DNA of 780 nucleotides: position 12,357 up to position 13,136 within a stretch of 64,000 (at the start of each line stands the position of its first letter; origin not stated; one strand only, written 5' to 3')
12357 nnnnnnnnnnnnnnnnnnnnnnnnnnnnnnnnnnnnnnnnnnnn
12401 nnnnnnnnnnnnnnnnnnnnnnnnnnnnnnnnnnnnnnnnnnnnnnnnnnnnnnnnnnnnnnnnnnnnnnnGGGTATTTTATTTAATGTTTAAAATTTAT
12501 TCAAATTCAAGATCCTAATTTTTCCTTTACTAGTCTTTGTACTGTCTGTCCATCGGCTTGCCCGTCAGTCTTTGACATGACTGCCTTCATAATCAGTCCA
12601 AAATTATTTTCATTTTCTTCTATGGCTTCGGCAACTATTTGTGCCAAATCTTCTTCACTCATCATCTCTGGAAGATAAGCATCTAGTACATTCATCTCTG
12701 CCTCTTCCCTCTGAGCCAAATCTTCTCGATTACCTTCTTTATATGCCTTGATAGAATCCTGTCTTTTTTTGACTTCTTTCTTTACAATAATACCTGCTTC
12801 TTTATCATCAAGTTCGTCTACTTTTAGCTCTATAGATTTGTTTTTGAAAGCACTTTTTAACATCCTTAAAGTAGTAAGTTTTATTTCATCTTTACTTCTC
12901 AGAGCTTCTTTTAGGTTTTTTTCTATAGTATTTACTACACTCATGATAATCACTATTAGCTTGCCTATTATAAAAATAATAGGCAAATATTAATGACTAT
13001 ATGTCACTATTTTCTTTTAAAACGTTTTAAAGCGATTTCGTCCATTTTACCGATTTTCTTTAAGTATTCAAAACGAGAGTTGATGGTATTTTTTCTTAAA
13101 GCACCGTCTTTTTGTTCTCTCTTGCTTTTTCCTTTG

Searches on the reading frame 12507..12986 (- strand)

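Call 7: search_protein_families(library=pfam, proteins=[window:12507-12986:-], max_evalue=1)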
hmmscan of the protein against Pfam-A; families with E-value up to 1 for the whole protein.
window:12507-12986:- (159 aa): 4 families
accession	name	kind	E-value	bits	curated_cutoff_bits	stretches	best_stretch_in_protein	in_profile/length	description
PF09424.15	YqeY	-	5.3e-39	134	27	1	19-157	2-143/143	Yqey-like protein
PF02637.23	GatB_Yqey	-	3.6e-05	24.1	27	1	39-157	37-148/148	GatB domain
PF01988.24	VIT1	-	0.039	14.2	28.1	1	72-136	56-121/214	VIT family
PF08496.15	Peptidase_S49_N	-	0.05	14.1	27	1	10-92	16-86/147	Peptidase family S49 N-terminal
